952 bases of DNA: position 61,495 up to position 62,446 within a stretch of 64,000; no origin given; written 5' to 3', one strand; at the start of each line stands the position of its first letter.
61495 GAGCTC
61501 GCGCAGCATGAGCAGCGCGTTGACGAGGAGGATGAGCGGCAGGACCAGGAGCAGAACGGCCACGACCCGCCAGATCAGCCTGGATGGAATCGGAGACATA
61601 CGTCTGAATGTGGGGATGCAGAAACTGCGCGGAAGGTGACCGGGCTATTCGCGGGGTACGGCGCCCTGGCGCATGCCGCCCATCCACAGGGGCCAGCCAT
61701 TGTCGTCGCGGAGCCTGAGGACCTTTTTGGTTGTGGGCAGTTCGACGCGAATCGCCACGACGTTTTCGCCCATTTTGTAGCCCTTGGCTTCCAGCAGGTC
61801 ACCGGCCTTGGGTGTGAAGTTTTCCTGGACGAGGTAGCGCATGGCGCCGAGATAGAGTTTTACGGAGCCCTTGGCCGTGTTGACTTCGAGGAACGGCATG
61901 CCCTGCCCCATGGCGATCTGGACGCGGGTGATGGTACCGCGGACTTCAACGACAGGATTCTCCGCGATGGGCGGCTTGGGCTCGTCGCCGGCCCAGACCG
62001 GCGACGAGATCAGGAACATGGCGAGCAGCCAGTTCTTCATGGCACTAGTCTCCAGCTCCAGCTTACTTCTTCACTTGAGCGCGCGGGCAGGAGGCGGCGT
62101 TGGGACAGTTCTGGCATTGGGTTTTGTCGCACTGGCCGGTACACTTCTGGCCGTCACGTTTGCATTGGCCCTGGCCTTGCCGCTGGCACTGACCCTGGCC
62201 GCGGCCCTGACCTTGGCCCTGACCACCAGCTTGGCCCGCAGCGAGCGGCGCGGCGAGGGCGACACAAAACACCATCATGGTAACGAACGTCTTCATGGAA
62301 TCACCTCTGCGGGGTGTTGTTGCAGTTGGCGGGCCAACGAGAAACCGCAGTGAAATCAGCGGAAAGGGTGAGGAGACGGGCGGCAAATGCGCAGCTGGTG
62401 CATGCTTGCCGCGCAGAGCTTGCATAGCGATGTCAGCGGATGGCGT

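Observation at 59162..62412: Self-contained sigma-54 envelope-sensing module: mini-protein, periplasmic protein, kinase, activator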

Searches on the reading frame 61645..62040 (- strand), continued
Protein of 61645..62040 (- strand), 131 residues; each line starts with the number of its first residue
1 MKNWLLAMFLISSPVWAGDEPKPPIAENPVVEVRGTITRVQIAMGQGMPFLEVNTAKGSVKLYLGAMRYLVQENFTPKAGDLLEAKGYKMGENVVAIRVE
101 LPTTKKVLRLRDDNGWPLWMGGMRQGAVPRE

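Call 48: search_protein_representatives(alignment_id=A1)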
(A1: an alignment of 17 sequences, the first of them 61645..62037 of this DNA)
Query: 17 sequences, 131 profile positions. Proteins with E-value up to 0.001 (for the whole library): 1186; up to 1e-10: 210; up to 1e-30: 39. The best 150 are listed.
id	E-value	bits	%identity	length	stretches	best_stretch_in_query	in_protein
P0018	2.2e-64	231.2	-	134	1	1-127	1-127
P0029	1.7e-46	173.3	-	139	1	7-127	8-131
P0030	5.0e-45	168.6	-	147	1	19-127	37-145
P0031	6.0e-43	161.9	-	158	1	7-126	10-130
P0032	1.7e-41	157.2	-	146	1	1-128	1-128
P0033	2.0e-41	156.9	-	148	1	18-127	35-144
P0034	2.9e-41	156.5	-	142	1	22-128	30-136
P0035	1.3e-39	151.1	-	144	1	5-126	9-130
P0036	2.1e-39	150.4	-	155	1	18-124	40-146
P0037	3.3e-38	146.6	-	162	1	5-125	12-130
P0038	6.2e-38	145.7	-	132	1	3-127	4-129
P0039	1.2e-37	144.7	-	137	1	9-126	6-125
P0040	2.0e-37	144.1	-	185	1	8-123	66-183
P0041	4.4e-37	142.9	-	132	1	5-124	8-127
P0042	5.2e-37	142.7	-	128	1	5-126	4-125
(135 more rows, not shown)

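Call 51: find_homologous_proteins(query=A2, max_evalue=0.00001)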
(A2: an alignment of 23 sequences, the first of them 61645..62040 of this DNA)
Query A2 (23 sequences) (131 aa, profile of the alignment): 74 proteins with E <= 0.00001 among 7864 candidates.
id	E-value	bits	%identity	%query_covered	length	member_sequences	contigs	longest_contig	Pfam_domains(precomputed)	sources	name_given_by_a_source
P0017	3.6e-49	184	78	96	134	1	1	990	-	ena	-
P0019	4.7e-49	184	76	91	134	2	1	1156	-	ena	-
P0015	1.3e-48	182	78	92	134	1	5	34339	-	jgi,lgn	jgi:hypothetical protein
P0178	4.0e-48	181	53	91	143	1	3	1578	PF26390.1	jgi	jgi:hypothetical protein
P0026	4.5e-48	180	56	94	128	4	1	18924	PF26390.1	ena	-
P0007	4.7e-48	180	87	92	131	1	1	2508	-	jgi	jgi:hypothetical protein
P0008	8.2e-48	180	83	96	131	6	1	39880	-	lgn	-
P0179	1.3e-47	179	50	98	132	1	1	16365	PF26390.1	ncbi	-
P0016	1.5e-47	179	76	96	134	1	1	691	-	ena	-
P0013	1.6e-47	179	79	92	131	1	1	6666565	-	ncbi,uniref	ncbi:hypothetical protein [Paludibaculum fermentans]|uniref:hypothetical protein n=1 Tax=Paludibacul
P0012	1.9e-47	178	81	91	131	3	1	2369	-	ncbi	-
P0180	2.0e-47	178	51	82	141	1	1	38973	PF26390.1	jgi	jgi:hypothetical protein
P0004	3.0e-47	178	88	97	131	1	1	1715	-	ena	-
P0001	5.2e-47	177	89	100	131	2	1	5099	-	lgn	-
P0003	5.8e-47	177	89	91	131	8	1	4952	-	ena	-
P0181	6.4e-47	177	52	89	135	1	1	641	PF26390.1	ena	-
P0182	1.1e-46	176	52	93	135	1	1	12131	PF26390.1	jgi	jgi:hypothetical protein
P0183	1.2e-46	176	52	89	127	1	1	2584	PF26390.1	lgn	-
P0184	3.3e-46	174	50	85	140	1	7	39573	PF26390.1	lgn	-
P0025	7.4e-46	173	62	99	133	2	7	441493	PF26390.1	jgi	jgi:hypothetical protein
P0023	2.2e-45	172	62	99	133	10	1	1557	PF26390.1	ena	-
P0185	5.3e-45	171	51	89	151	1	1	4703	PF26390.1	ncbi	-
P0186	1.1e-44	169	53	95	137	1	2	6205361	PF26390.1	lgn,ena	-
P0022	2.5e-44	168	69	90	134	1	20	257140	-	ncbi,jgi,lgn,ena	jgi:hypothetical protein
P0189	6.0e-43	164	47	88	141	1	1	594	PF26390.1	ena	-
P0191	1.1e-42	163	53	76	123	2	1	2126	PF26390.1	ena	-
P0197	1.0e-40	157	48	74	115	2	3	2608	PF26390.1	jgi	jgi:hypothetical protein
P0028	1.3e-39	153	50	80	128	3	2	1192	-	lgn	-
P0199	5.9e-39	151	47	82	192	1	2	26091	PF26390.1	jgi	jgi:hypothetical protein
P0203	1.5e-36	143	53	79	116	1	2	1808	PF26390.1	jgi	jgi:hypothetical protein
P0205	1.5e-33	133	36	68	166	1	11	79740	-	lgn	-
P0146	5.5e-30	122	35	80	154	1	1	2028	PF26390.1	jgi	jgi:hypothetical protein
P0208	2.1e-24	104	32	90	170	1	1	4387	PF26390.1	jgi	jgi:hypothetical protein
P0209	1.0e-23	101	31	91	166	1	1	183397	PF26390.1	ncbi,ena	-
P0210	1.6e-23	101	29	91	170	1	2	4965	PF26390.1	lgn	-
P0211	3.3e-23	100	29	92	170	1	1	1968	PF26390.1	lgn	-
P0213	2.2e-10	58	30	72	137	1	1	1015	PF26390.1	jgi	jgi:hypothetical protein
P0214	8.7e-10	56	27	69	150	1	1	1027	PF26390.1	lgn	-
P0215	3.5e-9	54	29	82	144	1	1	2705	PF26390.1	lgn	-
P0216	4.9e-9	54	26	70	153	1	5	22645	PF26390.1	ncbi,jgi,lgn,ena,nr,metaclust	ncbi:MAG: hypothetical protein A3H27_07800 [Acidobacteria bacterium RIFCSPLOWO2_02_FULL_59_13]|nr:MA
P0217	2.5e-8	52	32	73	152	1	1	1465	PF26390.1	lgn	-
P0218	2.8e-7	48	28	73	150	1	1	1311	PF26390.1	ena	-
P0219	1.3e-6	46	35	66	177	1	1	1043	PF26390.1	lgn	-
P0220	9.3e-6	43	-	-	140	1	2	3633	PF26390.1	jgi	jgi:hypothetical protein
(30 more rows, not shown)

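Call 52: find_encoding_contigs(protein=P0209, flank=6000, max_places=2)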
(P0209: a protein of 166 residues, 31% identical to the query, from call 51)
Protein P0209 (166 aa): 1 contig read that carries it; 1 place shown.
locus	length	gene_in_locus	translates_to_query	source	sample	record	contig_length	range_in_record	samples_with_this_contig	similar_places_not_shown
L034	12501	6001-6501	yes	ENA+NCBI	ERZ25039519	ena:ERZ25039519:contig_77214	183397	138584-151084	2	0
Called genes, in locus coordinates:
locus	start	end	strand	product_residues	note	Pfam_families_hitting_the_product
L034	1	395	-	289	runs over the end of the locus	PF02517:Rce1-like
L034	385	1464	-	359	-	-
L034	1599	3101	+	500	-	PF00512:HisKA, PF02518:HATPase_c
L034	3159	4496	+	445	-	PF00072:Response_reg, PF00158:Sigma54_activat, PF14532:Sigma54_activ_2, PF07728:AAA_5 (weak), PF25601:AAA_lid_14, PF02954:HTH_8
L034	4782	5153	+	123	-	-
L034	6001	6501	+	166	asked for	PF26390:MamS_MamX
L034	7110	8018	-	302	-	-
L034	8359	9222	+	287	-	PF00892:EamA, PF10639:TMEM234 (faint), PF00892:EamA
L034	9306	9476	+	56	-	-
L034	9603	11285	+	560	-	PF12831:FAD_oxidored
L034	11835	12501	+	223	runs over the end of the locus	PF01066:CDP-OH_P_transf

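Call 53: find_encoding_contigs(protein=P0205, flank=6000, max_places=2)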
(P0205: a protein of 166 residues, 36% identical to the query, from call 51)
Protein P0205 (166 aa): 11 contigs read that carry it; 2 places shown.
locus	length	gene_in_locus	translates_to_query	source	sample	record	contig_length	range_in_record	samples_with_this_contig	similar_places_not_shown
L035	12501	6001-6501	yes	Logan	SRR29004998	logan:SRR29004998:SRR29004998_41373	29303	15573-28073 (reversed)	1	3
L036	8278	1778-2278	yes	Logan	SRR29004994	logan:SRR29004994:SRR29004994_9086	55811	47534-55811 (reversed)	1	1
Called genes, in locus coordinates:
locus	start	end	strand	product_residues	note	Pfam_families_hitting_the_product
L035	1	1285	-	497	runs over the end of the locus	PF00070:Pyr_redox (faint), PF01266:DAO (weak), PF01593:Amino_oxidase, PF07992:Pyr_redox_2 (faint), PF13450:NAD_binding_8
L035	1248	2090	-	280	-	PF00348:polyprenyl_synt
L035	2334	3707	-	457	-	PF00072:Response_reg, PF13191:AAA_16 (weak), PF00158:Sigma54_activat, PF14532:Sigma54_activ_2, PF00004:AAA (weak), PF07728:AAA_5, PF25601:AAA_lid_14, PF02954:HTH_8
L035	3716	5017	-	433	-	PF00512:HisKA, PF02518:HATPase_c, PF13589:HATPase_c_3 (weak)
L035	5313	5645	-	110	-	-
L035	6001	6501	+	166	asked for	-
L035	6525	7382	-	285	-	PF01557:FAA_hydrolase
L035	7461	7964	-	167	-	PF00583:Acetyltransf_1 (weak), PF13673:Acetyltransf_10, PF13508:Acetyltransf_7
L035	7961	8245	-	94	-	PF21983:NikA-like (weak), PF08681:TacA1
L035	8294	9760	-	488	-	PF07394:DUF1501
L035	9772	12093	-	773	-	PF07635:PSCyt1, PF07583:PSCyt2, PF07587:PSD1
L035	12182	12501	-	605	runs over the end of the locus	-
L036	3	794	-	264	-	?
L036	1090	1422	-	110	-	-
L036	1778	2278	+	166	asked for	-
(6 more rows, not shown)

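Call 54: find_encoding_contigs(protein=P0186, flank=6000, max_places=2)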
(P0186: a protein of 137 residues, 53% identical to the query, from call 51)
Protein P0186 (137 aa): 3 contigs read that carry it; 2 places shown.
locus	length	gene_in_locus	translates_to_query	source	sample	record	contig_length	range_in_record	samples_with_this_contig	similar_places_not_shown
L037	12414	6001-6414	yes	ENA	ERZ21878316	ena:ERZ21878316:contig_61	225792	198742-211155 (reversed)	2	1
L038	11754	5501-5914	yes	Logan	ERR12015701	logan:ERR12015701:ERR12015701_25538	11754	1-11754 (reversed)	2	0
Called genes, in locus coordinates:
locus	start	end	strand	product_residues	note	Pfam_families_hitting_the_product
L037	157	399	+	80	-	-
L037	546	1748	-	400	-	PF25919:BSH_CusB (faint), PF25967:RND-MFP_C (faint), PF25954:Beta-barrel_RND_2 (weak), PF25990:Beta-barrel_YknX (weak), PF25975:CzcB_C (weak), PF25989:YknX_C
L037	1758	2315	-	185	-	-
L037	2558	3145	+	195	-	-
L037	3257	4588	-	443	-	PF00072:Response_reg, PF00158:Sigma54_activat, PF01078:Mg_chelatase (faint), PF14532:Sigma54_activ_2, PF07728:AAA_5, PF25601:AAA_lid_14, PF02954:HTH_8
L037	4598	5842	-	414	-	PF00512:HisKA, PF02518:HATPase_c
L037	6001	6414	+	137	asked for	PF26390:MamS_MamX (weak)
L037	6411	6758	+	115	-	PF03918:CcmH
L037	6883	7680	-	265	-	PF26390:MamS_MamX (faint)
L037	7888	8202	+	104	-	-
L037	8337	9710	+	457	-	PF12729:4HB_MCP_1, PF07730:HisKA_3, PF13581:HATPase_c_2 (weak), PF02518:HATPase_c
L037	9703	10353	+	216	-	PF00072:Response_reg, PF00196:GerE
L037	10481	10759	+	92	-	-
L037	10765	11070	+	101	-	-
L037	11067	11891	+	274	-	PF01734:Patatin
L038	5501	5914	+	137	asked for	PF26390:MamS_MamX (weak)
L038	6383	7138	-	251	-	PF26390:MamS_MamX (faint)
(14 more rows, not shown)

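Call 82: search_protein_families(library=ncbifam, proteins=[L001:4701-5441:-, L001:4004-4618:-, L001:2580-4007:-, L001:2166-2426:-, L001:711-2123:-], max_evalue=0.01)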
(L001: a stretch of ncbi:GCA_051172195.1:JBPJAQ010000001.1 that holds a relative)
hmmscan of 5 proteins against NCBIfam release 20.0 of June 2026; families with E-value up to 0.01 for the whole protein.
L001:4701-5441:- (246 aa): 0 families

L001:4004-4618:- (204 aa): 69 families (the best 25 are shown)
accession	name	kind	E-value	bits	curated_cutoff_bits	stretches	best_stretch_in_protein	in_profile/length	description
NF008888.0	PRK11922.1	equivalog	2.6e-26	92.7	204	1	17-198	13-198/231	RNA polymerase sigma factor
TIGR02937.1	sigma70-ECF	superfamily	2.3e-19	69.6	42.9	1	35-196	2-165/165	sigma-70 family RNA polymerase sigma factor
NF058625.1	sigma_PG0214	equivalog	7.8e-19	68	130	1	43-199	13-164/170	GFO_1088 family ECF-type sigma factor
NF009166.1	PRK12513.1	equivalog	8.3e-19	68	206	1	24-198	12-188/193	RNA polymerase sigma factor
TIGR02985.1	Sig70_bacteroi1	subfamily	4.7e-17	62.7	126.4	1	36-196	3-162/162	RNA polymerase sigma-70 factor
TIGR02939.1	RpoE_Sigma70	equivalog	2.3e-15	57.1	236.15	1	20-198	6-188/190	RNA polymerase sigma factor RpoE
NF009172.0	PRK12519.1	subfamily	4.1e-15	55.8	222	1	29-197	24-190/194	RNA polymerase sigma factor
NF007223.0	PRK09641.1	equivalog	1.4e-14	54.4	209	1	24-197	8-185/187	RNA polymerase sigma factor SigW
TIGR02952.1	Sig70_famx2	equivalog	3.9e-14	52.9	206.45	1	25-193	2-167/170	ECF subfamily RNA polymerase sigma factor, BldN family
TIGR02989.1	Sig-70_gvs1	subfamily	5.9e-14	52.3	124.55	1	39-194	6-156/158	RNA polymerase sigma-70 factor, Rhodopirellula/Verrucomicrobium family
TIGR02983.1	SigE-fam_strep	subfamily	6.6e-14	52.1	141.55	1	38-197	10-159/162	SigE family RNA polymerase sigma factor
NF004113.0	PRK05602.1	equivalog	1e-13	51.4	208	1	24-199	35-204/211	RNA polymerase sigma factor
NF006550.0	PRK09047.1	equivalog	1.6e-13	50.5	173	1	36-198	14-189/194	RNA polymerase sigma factor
NF009170.0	PRK12517.1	subfamily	2.9e-13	49.7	197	1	37-200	26-180/188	RNA polymerase sigma factor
TIGR02948.1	SigW_bacill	equivalog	3.1e-13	50.2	243.1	1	24-196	8-184/187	RNA polymerase sigma factor SigW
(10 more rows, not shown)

L001:2580-4007:- (475 aa): 2 families
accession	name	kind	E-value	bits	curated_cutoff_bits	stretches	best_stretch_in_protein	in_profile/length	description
NF040886.1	cyt_C_like_Sec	equivalog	1.3e-09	37.2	250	1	113-229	146-252/423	multiheme c-type cytochrome (seleno)protein ExtKL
TIGR03153.1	cytochr_NrfH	equivalog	0.0038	17.3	134.2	0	79-129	94-134/138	cytochrome c nitrite reductase small subunit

L001:2166-2426:- (86 aa): 0 families

L001:711-2123:- (470 aa): 10 families
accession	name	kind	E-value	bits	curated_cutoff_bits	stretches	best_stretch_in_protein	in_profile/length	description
TIGR02163.1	napH_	subfamily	2e-21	76.7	213.05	1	67-267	44-247/255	NapH/MauN family ferredoxin-type protein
NF046105.1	TransRegNosR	equivalog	3.5e-21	75.2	1000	1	79-263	477-662/680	transcriptional regulator NosR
NF007013.0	PRK09477.1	equivalog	1.7e-19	70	234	1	79-239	79-236/286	quinol dehydrogenase ferredoxin subunit NapH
NF038196.1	ferrodoxin_EFR1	subfamily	2.6e-06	27.7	75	1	223-269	180-227/242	EFR1 family ferrodoxin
NF007382.0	PRK09898.1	equivalog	0.00011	21.8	213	1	201-268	131-195/208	ferredoxin-like protein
NF043039.1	HgcAB_like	equivalog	0.00067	19.3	285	1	123-268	201-346/350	HgcAB-like fusion protein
NF040770.1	hetero_SS_HdrA2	exception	0.001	17.3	1100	1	219-270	570-622/777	CoB-CoM heterodisulfide reductase HdrA2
TIGR02951.1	DMSO_dmsB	equivalog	0.0012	18.9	214.1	1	196-270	67-138/161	DMSO/selenate family reductase complex B subunit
NF006221.0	PRK08348.1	subfamily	0.0061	16.2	124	0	221-269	38-90/136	NADH-plastoquinone oxidoreductase subunit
NF005504.0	PRK07118.1-3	equivalog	0.0065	15.9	437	0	226-273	218-267/293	Fe-S cluster domain-containing protein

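Call 83: search_solved_structures(query=L001:2580-4007:-, max_evalue=0.01)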
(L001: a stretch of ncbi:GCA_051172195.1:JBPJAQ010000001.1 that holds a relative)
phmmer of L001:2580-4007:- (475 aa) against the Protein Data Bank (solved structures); distinct sequences matched with E-value up to 0.01: 1.
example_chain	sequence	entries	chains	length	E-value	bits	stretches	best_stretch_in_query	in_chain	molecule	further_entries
5ze8_A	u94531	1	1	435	3.2e-09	39.4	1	282-390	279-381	cytochrome c552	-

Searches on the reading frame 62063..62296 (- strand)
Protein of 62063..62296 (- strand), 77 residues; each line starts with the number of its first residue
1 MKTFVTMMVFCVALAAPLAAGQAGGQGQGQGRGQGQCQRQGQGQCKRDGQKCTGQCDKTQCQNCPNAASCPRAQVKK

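Call 3: search_protein_families(library=pfam, proteins=[window:62063-62296:-], max_evalue=0.1)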
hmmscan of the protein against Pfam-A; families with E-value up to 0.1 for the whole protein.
window:62063-62296:- (77 aa): 1 family
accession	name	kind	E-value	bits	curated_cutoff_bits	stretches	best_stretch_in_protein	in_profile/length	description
PF22807.2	TrAA12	-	0.014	14.2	30.9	1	21-51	387-421/463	TrAA12-like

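Call 6: search_protein_families(library=ncbifam, proteins=[window:62063-62296:-], max_evalue=0.1)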
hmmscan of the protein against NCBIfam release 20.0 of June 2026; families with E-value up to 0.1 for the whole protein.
window:62063-62296:- (77 aa): 2 families
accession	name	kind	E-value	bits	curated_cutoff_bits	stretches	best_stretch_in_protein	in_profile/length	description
NF040487.1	T3SS_CigR_fam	subfamily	0.048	14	78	1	5-51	4-51/148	anti-virulence regulator CigR family protein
NF053636.1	DDHlcsCsdAPsy1082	equivalog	0.079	11.5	890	1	22-63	396-439/512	DEAD/DEAH box helicase CsdA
